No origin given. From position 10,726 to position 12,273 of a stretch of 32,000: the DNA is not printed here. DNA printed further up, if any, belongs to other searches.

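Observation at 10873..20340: One polypeptide with six putative glycosyltransferase domains: 5 x (TPR + GT9-like) + GT4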

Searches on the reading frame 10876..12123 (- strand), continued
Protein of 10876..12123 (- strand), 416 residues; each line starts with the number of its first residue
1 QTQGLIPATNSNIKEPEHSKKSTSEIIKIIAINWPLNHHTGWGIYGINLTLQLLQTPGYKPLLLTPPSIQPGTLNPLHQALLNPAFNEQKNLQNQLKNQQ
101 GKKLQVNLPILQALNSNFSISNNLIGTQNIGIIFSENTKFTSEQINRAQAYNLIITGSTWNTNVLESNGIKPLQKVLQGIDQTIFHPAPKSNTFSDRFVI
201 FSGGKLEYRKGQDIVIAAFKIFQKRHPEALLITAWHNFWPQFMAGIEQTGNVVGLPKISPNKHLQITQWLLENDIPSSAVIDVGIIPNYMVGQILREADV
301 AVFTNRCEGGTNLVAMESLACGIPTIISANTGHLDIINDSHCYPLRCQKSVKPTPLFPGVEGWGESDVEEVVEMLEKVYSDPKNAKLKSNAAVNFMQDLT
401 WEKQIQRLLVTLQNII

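Call 72: find_related_loci(query=window:10876-12123:-, collection=genome_contigs, flank=10000)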
Query window:10876-12123:- (416 aa) in genome_contigs; peptide patterns used: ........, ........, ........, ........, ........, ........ (x = any residue, [..] = any of these).
91 stretches matched a pattern; 40 encode a relative of the query (tblastn E <= 1e-3); 39 distinct loci.
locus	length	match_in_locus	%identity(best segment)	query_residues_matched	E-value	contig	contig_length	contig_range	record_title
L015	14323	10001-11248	92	1-416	0e+0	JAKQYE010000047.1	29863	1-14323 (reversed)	MAG: Trichodesmium sp. MAG_R02 MAG_R02_47, whole genome shotgun sequence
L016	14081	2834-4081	89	1-416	0e+0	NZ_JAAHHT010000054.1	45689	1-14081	MAG: Okeania sp. SIO3I5 3I5_NODE_54, whole genome shotgun sequence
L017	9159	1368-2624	85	1-416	0e+0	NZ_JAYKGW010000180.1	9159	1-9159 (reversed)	MAG: Okeania sp. isolate 1238230 NODE_30815695, whole genome shotgun sequence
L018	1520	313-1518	88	1-402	0e+0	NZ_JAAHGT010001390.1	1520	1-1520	MAG: Okeania sp. SIO2F4 2F4_NODE_1390, whole genome shotgun sequence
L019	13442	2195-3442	85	1-416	0e+0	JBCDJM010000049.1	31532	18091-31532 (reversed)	MAG: Cyanobacteria bacterium P01_H01_bin.35 k141_2052186_length_31532_cov_28.3389, whole genome shotgun sequence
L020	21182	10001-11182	88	23-416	0e+0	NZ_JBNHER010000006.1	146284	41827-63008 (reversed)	Dapis sp. BLCC M126 strain BLCC-M126 NODE_30_length_146284_cov_26.830964, whole genome shotgun sequence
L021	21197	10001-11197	85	18-416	0e+0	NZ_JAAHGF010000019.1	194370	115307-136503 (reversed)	MAG: Okeania sp. SIO1I7 1I7_NODE_19, whole genome shotgun sequence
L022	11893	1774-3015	83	3-416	0e+0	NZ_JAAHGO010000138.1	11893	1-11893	MAG: Okeania sp. SIO2C9 2C9_NODE_138, whole genome shotgun sequence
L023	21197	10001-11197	85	18-416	0e+0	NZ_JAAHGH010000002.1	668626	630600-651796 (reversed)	MAG: Okeania sp. SIO2B3 2B3_NODE_2, whole genome shotgun sequence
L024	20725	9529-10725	84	18-416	0e+0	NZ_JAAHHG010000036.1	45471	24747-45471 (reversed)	MAG: Okeania sp. SIO3B5 3B5_NODE_36, whole genome shotgun sequence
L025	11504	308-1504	84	18-416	0e+0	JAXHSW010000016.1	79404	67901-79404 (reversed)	MAG: Cyanobacteriota bacterium isolate MAG08_tar_biofilm MAG08_16, whole genome shotgun sequence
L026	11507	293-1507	82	11-415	0e+0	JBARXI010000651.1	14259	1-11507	MAG: Microcoleaceae cyanobacterium isolate MFD12174_ilm_asm_bin4 k127_3631, whole genome shotgun sequence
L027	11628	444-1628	84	13-407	0e+0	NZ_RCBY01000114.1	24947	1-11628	Okeania hirsuta strain PAB10Feb10-1 PAB_NODE_114, whole genome shotgun sequence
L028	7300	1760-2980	81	10-416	0e+0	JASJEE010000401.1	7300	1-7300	MAG: Microcoleaceae cyanobacterium MO_207.B10 MO_207.c_2842, whole genome shotgun sequence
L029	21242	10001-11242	84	3-416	0e+0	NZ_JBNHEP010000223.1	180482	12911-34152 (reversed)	Dapis sp. BLCC M229 strain BLCC-M229 NODE_36_length_180482_cov_63.823940, whole genome shotgun sequence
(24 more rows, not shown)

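Call 92: find_encoding_contigs(protein=P0401, flank=7000, max_places=2)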
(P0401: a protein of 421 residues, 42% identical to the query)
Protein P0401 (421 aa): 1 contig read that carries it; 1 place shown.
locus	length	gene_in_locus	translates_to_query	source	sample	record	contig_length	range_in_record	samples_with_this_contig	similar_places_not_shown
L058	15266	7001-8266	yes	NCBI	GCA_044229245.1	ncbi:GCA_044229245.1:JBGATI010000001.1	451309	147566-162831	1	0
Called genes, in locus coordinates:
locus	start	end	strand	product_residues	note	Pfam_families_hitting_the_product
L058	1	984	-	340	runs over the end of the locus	PF03448:MgtE_N (faint), PF14842:FliG_N, PF14841:FliG_M, PF01706:FliG_C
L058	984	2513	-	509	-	PF01514:YscJ_FliF, PF08345:YscJ_FliF_C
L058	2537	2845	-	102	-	PF02049:FliE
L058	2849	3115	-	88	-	-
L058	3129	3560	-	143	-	PF00460:Flg_bb_rod (faint), PF06429:Flg_bbr_C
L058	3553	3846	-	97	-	PF06429:Flg_bbr_C (weak)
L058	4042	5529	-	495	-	PF00072:Response_reg, PF00158:Sigma54_activat, PF14532:Sigma54_activ_2, PF07728:AAA_5 (weak), PF25601:AAA_lid_14, PF02954:HTH_8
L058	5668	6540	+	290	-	PF00669:Flagellin_N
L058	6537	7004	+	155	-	PF02623:FliW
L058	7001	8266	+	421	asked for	PF13692:Glyco_trans_1_4, PF13524:Glyco_trans_1_2 (weak), PF00534:Glycos_transf_1 (weak), PF20706:GT4-conflict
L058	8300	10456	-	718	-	PF13432:TPR_16 (weak), PF13432:TPR_16 (weak), PF13424:TPR_12 (weak), PF14559:TPR_19, PF13414:TPR_11, PF13424:TPR_12 (weak), PF13432:TPR_16 (weak), PF13432:TPR_16, +16 more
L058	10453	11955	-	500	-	PF07021:MetW, PF13489:Methyltransf_23, PF08241:Methyltransf_11, PF08242:Methyltransf_12, PF13649:Methyltransf_25, PF13847:Methyltransf_31, PF05575:V_cholerae_RfbT (weak), PF05050:Methyltransf_21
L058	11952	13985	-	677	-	-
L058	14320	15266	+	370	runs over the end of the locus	PF00669:Flagellin_N, PF00700:Flagellin_C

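Call 93: find_encoding_contigs(protein=P0356, flank=7000, max_places=2)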
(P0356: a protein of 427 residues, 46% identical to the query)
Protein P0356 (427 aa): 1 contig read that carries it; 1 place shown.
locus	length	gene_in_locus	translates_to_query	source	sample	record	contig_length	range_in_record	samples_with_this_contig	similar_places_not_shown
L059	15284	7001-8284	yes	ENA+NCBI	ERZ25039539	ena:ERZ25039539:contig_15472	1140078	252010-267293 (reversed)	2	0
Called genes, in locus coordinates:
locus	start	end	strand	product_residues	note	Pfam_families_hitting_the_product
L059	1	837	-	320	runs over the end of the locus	PF03448:MgtE_N (faint), PF14842:FliG_N, PF14841:FliG_M, PF01706:FliG_C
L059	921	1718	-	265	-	PF08345:YscJ_FliF_C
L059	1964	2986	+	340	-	-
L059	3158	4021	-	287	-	-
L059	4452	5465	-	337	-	PF00072:Response_reg, PF00158:Sigma54_activat, PF14532:Sigma54_activ_2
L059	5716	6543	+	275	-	PF00669:Flagellin_N, PF00700:Flagellin_C (weak)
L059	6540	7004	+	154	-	PF02623:FliW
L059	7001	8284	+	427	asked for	PF13524:Glyco_trans_1_2 (faint), PF00534:Glycos_transf_1, PF13692:Glyco_trans_1_4, PF20706:GT4-conflict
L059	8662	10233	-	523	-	PF05575:V_cholerae_RfbT (faint), PF05050:Methyltransf_21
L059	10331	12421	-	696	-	-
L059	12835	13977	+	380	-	PF00669:Flagellin_N, PF00700:Flagellin_C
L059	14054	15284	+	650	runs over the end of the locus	PF02465:FliD_N, PF07196:Flagellin_IN (weak), PF07195:FliD_C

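Call 94: find_encoding_contigs(protein=P0384, flank=7000, max_places=2)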
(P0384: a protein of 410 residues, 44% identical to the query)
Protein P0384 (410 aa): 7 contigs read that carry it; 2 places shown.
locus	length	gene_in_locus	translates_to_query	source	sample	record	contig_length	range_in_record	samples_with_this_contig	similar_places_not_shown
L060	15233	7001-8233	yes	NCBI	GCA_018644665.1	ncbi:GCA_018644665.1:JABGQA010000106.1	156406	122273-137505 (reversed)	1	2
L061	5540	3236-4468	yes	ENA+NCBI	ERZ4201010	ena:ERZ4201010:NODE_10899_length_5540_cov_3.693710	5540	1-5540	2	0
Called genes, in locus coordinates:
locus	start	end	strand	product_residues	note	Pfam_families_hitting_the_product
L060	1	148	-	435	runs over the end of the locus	PF22244:GCE_fung (faint), PF10142:PhoPQ_related (weak)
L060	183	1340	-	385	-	-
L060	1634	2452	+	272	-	PF02633:Creatininase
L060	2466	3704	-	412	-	-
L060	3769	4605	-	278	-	PF05721:PhyH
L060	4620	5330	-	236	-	PF00300:His_Phos_1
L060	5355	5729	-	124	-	PF00190:Cupin_1, PF07883:Cupin_2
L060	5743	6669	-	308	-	PF01557:FAA_hydrolase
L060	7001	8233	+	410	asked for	PF00534:Glycos_transf_1 (faint), PF13692:Glyco_trans_1_4, PF20706:GT4-conflict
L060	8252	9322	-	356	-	PF02746:MR_MLE_N, PF13378:MR_MLE_C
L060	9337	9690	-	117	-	PF03960:ArsC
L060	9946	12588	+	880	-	PF01624:MutS_I, PF05188:MutS_II, PF05192:MutS_III, PF05190:MutS_IV, PF00488:MutS_V, PF27441:MutS_C (faint)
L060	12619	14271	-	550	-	PF12905:Glyco_hydro_101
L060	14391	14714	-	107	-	-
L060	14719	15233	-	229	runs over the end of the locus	PF01578:Cytochrom_C_asm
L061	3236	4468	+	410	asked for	PF00534:Glycos_transf_1 (faint), PF13692:Glyco_trans_1_4, PF20706:GT4-conflict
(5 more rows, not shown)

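Call 98: list_cluster_members(proteins=[P0401, P0356, P0368])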
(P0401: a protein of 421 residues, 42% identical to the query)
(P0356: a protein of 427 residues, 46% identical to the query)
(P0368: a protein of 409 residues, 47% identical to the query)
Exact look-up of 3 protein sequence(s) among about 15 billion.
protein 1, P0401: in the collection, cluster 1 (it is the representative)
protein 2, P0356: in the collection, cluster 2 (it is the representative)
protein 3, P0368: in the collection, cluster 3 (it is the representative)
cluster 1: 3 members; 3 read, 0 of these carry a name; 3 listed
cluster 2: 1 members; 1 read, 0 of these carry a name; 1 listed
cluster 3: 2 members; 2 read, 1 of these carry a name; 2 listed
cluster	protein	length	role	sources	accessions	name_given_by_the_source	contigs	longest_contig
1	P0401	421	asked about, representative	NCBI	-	-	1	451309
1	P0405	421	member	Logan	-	-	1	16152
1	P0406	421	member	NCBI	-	-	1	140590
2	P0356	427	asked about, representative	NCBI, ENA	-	-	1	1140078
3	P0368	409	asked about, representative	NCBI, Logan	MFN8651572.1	MAG: glycosyltransferase family 4 protein [Gemmatimonadales bacterium]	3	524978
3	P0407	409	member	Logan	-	-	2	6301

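Call 99: find_homologous_proteins(query=L059:10331-12418:-, max_evalue=1e-10)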
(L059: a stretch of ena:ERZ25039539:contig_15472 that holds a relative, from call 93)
Query L059:10331-12418:- (695 aa): 6982 proteins with E <= 1e-10 among 8000 candidates; the best 120 are listed.
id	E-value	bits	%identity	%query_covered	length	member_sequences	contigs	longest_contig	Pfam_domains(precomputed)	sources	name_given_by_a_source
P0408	0.0e+0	1193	83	90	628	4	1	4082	PF03704.24,PF09976.16,PF12862.14,PF13414.13,PF12569.15,PF12688.14,PF13374.13,PF07721.21,PF24575.2,PF02259.30,PF00515.35,PF13424.13,PF13429.13,PF14561.13,PF07719.24,PF13174.13,PF20308.5,PF13431.13,PF23914.2,PF13176.13,PF13428.13,PF04733.21,PF14559.13,PF13371.13,PF12895.14,PF21033.5,PF13432.13,PF13181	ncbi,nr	ncbi:MAG TPA: tetratricopeptide repeat protein, partial [Gemmatimonadales bacterium]|nr:tetratricope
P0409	0.0e+0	1156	73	100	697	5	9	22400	PF03704.24,PF09976.16,PF13414.13,PF12569.15,PF13374.13,PF07721.21,PF24575.2,PF00515.35,PF13424.13,PF13429.13,PF14561.13,PF07719.24,PF13174.13,PF20308.5,PF13431.13,PF23914.2,PF13176.13,PF13428.13,PF14559.13,PF13371.13,PF12895.14,PF21033.5,PF13432.13,PF13181.13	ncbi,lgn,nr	ncbi:MAG TPA: tetratricopeptide repeat protein [Gemmatimonadales bacterium]|nr:tetratricopeptide rep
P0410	0.0e+0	1155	73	99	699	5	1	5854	PF03704.24,PF09976.16,PF13414.13,PF12569.15,PF13374.13,PF07721.21,PF24575.2,PF02259.30,PF00515.35,PF13424.13,PF13429.13,PF14561.13,PF07719.24,PF13174.13,PF20308.5,PF13431.13,PF23914.2,PF13176.13,PF13428.13,PF14559.13,PF13371.13,PF12895.14,PF21033.5,PF13432.13,PF13181.13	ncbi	-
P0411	0.0e+0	1140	73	99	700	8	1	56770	PF03704.24,PF13431.13,PF23914.2,PF13414.13,PF13176.13,PF12569.15,PF13428.13,PF13374.13,PF07721.21,PF14559.13,PF24575.2,PF02259.30,PF13371.13,PF00515.35,PF12895.14,PF13424.13,PF21033.5,PF13432.13,PF13429.13,PF13181.13,PF14561.13,PF07719.24,PF13174.13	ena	-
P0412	0.0e+0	1122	71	100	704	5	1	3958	PF03704.24,PF09976.16,PF25060.1,PF13414.13,PF12569.15,PF13374.13,PF07721.21,PF24575.2,PF02259.30,PF00515.35,PF13424.13,PF13429.13,PF14561.13,PF07719.24,PF13174.13,PF20308.5,PF13431.13,PF23914.2,PF13176.13,PF13428.13,PF14559.13,PF13371.13,PF12895.14,PF21033.5,PF13432.13,PF13181.13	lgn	-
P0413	0.0e+0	1097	71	99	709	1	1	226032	PF03704.24,PF09976.16,PF13414.13,PF12569.15,PF13374.13,PF07721.21,PF24575.2,PF00515.35,PF13424.13,PF13429.13,PF14561.13,PF07719.24,PF13174.13,PF20308.5,PF13431.13,PF23914.2,PF13176.13,PF13428.13,PF14559.13,PF13371.13,PF12895.14,PF21033.5,PF13432.13,PF13181.13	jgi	jgi:tetratricopeptide (TPR) repeat protein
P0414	0.0e+0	1090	70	100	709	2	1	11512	PF03704.24,PF13431.13,PF09976.16,PF23914.2,PF13414.13,PF13176.13,PF12569.15,PF13428.13,PF13374.13,PF07721.21,PF14559.13,PF24575.2,PF02259.30,PF13371.13,PF00515.35,PF12895.14,PF13424.13,PF21033.5,PF13432.13,PF13181.13,PF07719.24,PF13174.13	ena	-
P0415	0.0e+0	1053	69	98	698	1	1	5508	PF25063.1,PF03704.24,PF13431.13,PF23914.2,PF13414.13,PF13176.13,PF12569.15,PF13428.13,PF13374.13,PF14559.13,PF24575.2,PF13371.13,PF00515.35,PF12895.14,PF13424.13,PF21033.5,PF13432.13,PF13181.13,PF14561.13,PF07719.24,PF13174.13,PF20308.5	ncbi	-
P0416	0.0e+0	1032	68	98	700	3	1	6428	PF03704.24,PF09976.16,PF13414.13,PF12569.15,PF13374.13,PF07721.21,PF24575.2,PF00515.35,PF13424.13,PF13429.13,PF14561.13,PF07719.24,PF13174.13,PF20308.5,PF13431.13,PF23914.2,PF13176.13,PF13428.13,PF14559.13,PF13371.13,PF12895.14,PF21033.5,PF13432.13,PF13181.13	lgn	-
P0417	6.9e-295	998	65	99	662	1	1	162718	PF03704.24,PF09976.16,PF13414.13,PF12569.15,PF13374.13,PF07721.21,PF24575.2,PF02259.30,PF00515.35,PF13424.13,PF13429.13,PF14561.13,PF07719.24,PF13174.13,PF20308.5,PF13431.13,PF23914.2,PF13176.13,PF13428.13,PF14559.13,PF13371.13,PF12895.14,PF21033.5,PF13432.13,PF13181.13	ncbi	-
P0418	1.1e-294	998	65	99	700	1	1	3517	PF03704.24,PF09976.16,PF13414.13,PF12569.15,PF13374.13,PF07721.21,PF24575.2,PF02259.30,PF00515.35,PF13424.13,PF13429.13,PF14561.13,PF07719.24,PF13174.13,PF20308.5,PF25063.1,PF13431.13,PF23914.2,PF13176.13,PF13428.13,PF14559.13,PF13371.13,PF17874.8,PF12895.14,PF21033.5,PF13432.13,PF13181.13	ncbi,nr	ncbi:MAG TPA: tetratricopeptide repeat protein [Gemmatimonadales bacterium]|nr:tetratricopeptide rep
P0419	3.3e-292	989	66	99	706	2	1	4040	PF03704.24,PF13431.13,PF09976.16,PF23914.2,PF13414.13,PF13176.13,PF12569.15,PF13428.13,PF13374.13,PF07721.21,PF14559.13,PF24575.2,PF13371.13,PF00515.35,PF12895.14,PF13424.13,PF21033.5,PF13432.13,PF13429.13,PF13181.13,PF14561.13,PF07719.24,PF13174.13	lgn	-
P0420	7.0e-287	972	63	97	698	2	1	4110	PF03704.24,PF13414.13,PF12569.15,PF12688.14,PF13374.13,PF07721.21,PF24575.2,PF02259.30,PF00515.35,PF13424.13,PF13429.13,PF14561.13,PF07719.24,PF13174.13,PF13431.13,PF23914.2,PF13176.13,PF13428.13,PF14559.13,PF13371.13,PF12895.14,PF21033.5,PF13432.13,PF13181.13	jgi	jgi:tetratricopeptide (TPR) repeat protein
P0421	6.5e-274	929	40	97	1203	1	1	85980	PF03704.24,PF13431.13,PF23914.2,PF13414.13,PF13176.13,PF12569.15,PF13428.13,PF04733.21,PF13374.13,PF07721.21,PF14559.13,PF24575.2,PF00515.35,PF12895.14,PF13424.13,PF21033.5,PF13432.13,PF13429.13,PF13181.13,PF01075.24,PF07719.24,PF13174.13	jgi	jgi:tetratricopeptide (TPR) repeat protein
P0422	1.9e-269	914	70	82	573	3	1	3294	PF13431.13,PF23914.2,PF13414.13,PF13176.13,PF13428.13,PF13374.13,PF14559.13,PF24575.2,PF13371.13,PF00515.35,PF13424.13,PF21033.5,PF13432.13,PF13181.13,PF14561.13,PF07719.24,PF13174.13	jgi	jgi:tetratricopeptide (TPR) repeat protein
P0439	1.6e-244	832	41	80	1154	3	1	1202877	PF25063.1,PF03704.24,PF13431.13,PF23914.2,PF13414.13,PF13176.13,PF13428.13,PF25064.2,PF13374.13,PF07721.21,PF14559.13,PF13371.13,PF00515.35,PF12895.14,PF13424.13,PF21033.5,PF13432.13,PF13181.13,PF01239.29,PF01075.24,PF07719.24,PF13174.13,PF24726.2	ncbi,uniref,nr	ncbi:tetratricopeptide repeat protein [Polaromonas sp.]|uniref:tetratricopeptide repeat protein n=1 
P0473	2.0e-224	765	41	72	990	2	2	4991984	PF25063.1,PF13431.13,PF23914.2,PF13414.13,PF13176.13,PF13428.13,PF04733.21,PF13374.13,PF07721.21,PF14559.13,PF24575.2,PF13371.13,PF00515.35,PF12895.14,PF13424.13,PF21033.5,PF13432.13,PF13181.13,PF01075.24,PF07719.24,PF13174.13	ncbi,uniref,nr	ncbi:tetratricopeptide repeat protein [Geomonas subterranea]|uniref:Tetratricopeptide repeat protein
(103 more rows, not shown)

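Call 100: find_encoding_contigs(protein=P0473, flank=9000, max_places=1)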
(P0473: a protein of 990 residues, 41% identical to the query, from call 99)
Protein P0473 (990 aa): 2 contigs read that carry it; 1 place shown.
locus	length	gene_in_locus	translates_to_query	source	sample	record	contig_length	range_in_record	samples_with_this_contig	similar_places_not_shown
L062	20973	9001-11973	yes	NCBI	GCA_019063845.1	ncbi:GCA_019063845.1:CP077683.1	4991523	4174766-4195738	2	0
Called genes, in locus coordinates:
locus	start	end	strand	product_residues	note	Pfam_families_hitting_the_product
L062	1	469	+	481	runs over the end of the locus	PF00460:Flg_bb_rod (weak), PF22638:FlgK_D1, PF06429:Flg_bbr_C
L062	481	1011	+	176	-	PF00669:Flagellin_N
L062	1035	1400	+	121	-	PF00700:Flagellin_C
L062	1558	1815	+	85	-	PF06289:FlbD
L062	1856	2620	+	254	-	PF20560:MotA_N, PF01618:MotA_ExbB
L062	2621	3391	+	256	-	PF13677:MotB_plug, PF00691:OmpA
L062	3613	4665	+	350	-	PF00534:Glycos_transf_1 (faint), PF13692:Glyco_trans_1_4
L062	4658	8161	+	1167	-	PF13432:TPR_16 (weak), PF13414:TPR_11 (weak), PF14559:TPR_19 (weak), PF13432:TPR_16, PF13414:TPR_11, PF13414:TPR_11, PF13432:TPR_16, PF14559:TPR_19, +32 more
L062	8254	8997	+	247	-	-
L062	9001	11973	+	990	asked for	PF13414:TPR_11, PF13424:TPR_12, PF13432:TPR_16, PF14559:TPR_19, PF13432:TPR_16, PF13414:TPR_11, PF13432:TPR_16, PF13424:TPR_12, +26 more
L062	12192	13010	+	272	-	PF00669:Flagellin_N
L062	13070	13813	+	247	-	-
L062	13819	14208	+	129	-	PF07378:FlbT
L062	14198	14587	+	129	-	PF07309:FlaF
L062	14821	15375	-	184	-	PF13844:Glyco_transf_41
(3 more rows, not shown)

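Call 101: find_encoding_contigs(protein=P0439, flank=9000, max_places=1)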
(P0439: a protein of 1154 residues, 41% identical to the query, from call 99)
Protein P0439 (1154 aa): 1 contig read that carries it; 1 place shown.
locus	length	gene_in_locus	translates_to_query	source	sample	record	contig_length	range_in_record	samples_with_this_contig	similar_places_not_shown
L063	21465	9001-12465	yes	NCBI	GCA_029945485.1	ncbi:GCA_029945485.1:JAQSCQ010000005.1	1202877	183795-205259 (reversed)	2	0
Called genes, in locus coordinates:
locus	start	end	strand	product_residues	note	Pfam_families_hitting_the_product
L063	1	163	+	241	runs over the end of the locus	PF00005:ABC_tran, PF13304:AAA_21 (faint)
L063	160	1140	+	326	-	PF02653:BPD_transp_2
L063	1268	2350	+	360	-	PF02653:BPD_transp_2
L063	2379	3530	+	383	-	PF13433:Peripla_BP_5, PF13458:Peripla_BP_6, PF01094:ANF_receptor (weak)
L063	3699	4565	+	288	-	PF00561:Abhydrolase_1, PF12146:Hydrolase_4 (weak), PF12697:Abhydrolase_6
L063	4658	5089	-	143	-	PF00583:Acetyltransf_1, PF13527:Acetyltransf_9 (weak), PF13673:Acetyltransf_10, PF13508:Acetyltransf_7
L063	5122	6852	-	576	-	PF05992:SbmA_BacA, PF06472:ABC_membrane_2, PF00664:ABC_membrane (weak), PF00005:ABC_tran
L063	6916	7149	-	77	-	-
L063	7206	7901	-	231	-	PF04352:ProQ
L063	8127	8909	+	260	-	PF13827:DUF4189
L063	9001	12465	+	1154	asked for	PF13424:TPR_12, PF00515:TPR_1, PF13424:TPR_12, PF13432:TPR_16, PF13432:TPR_16, PF13414:TPR_11, PF13424:TPR_12, PF13432:TPR_16, +42 more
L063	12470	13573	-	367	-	PF00762:Ferrochelatase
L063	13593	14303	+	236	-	PF00702:Hydrolase, PF13419:HAD_2, PF13242:Hydrolase_like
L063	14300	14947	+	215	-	PF02798:GST_N, PF13417:GST_N_3, PF13409:GST_N_2, PF00043:GST_C, PF14497:GST_C_3 (weak), PF13410:GST_C_2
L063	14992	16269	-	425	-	PF01266:DAO, PF01593:Amino_oxidase, PF07992:Pyr_redox_2 (faint), PF12831:FAD_oxidored (weak), PF13450:NAD_binding_8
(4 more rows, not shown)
